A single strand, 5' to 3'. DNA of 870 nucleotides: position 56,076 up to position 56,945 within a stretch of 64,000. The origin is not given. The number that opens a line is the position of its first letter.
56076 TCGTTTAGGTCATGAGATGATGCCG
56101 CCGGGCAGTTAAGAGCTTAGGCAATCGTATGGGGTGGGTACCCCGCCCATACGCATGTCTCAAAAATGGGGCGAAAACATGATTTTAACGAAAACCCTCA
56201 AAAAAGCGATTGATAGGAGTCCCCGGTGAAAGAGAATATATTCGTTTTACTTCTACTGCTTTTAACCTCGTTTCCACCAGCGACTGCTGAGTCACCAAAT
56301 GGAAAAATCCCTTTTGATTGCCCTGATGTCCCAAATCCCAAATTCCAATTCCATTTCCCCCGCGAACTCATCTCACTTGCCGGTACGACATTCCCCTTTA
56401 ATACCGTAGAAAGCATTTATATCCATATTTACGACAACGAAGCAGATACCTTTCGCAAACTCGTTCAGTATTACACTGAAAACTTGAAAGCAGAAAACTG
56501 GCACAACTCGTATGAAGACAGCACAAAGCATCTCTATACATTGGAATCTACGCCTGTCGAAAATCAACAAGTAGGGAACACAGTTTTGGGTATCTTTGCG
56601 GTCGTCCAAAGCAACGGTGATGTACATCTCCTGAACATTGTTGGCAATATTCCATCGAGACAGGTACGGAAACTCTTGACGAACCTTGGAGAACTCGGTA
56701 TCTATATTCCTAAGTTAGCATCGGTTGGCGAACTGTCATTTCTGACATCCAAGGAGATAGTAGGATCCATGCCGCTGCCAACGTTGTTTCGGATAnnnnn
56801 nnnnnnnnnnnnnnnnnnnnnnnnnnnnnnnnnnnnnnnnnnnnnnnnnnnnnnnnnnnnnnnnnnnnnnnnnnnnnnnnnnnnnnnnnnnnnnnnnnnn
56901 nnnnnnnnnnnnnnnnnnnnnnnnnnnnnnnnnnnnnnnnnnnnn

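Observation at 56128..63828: Tandemly duplicated Omp85/POTRA-like barrel + small secreted protein cassette with a PA14 inner-membrane protein in between: candidate undescribed outer-membrane transport/assembly system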

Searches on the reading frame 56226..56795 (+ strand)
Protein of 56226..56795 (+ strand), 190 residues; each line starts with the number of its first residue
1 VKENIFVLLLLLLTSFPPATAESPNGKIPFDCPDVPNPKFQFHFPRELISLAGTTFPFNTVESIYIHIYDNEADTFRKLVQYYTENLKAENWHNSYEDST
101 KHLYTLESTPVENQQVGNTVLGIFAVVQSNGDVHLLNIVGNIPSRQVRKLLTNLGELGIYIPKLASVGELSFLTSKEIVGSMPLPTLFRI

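Call 35: search_protein_families(library=pfam, alignment_id=A4, max_evalue=1)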
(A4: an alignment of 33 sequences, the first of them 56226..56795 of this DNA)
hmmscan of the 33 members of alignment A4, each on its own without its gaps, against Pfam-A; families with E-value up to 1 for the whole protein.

A. member 1, window:56226-56795:+ (190 aa): 1 family
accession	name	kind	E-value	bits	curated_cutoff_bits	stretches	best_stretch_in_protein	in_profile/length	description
PF14060.11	DUF4252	-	0.0045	17.6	23.9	1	59-150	35-125/125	Domain of unknown function (DUF4252)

B. families by the number of members that match (of 33 scanned): 9 families
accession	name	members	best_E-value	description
PF14060.11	DUF4252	28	1.7e-08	Domain of unknown function (DUF4252)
PF17188.9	MucB_RseB_C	4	0.037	MucB/RseB C-terminal domain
PF13480.13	Acetyltransf_6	1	0.055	Acetyltransferase (GNAT) domain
PF23130.1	IcmW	1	0.097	IcmW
PF04521.18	Viral_P18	1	0.1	ssRNA positive strand viral 18kD cysteine rich protein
PF10344.16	Hobbit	1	0.13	Hobbit/FMP27/BTLP2 family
PF01028.25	Topoisom_I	1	0.18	Eukaryotic DNA topoisomerase I, catalytic core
PF03021.20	CM2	1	0.2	Influenza C virus M2 protein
PF11619.13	P53_C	1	0.29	Transcription factor P53 - C terminal domain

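Call 36: search_solved_structures(query=A4, max_evalue=10)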
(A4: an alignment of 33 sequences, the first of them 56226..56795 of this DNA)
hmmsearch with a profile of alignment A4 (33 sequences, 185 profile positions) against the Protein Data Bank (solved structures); distinct sequences matched with E-value up to 10: 4.
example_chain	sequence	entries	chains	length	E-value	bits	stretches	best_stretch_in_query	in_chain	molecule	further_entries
6moj_A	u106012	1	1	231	0.81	12.1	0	7-31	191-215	Dimeric DARPin ACR5 (A_angle_R5)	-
3mgj_A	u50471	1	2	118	0.93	11.9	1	138-169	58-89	Uncharacterized protein MJ1480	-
3ow2_G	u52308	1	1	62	1.1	11.7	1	111-149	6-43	50S ribosomal protein L10E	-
3e4z_A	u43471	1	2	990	1.2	11.6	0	56-121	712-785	Insulin-degrading enzyme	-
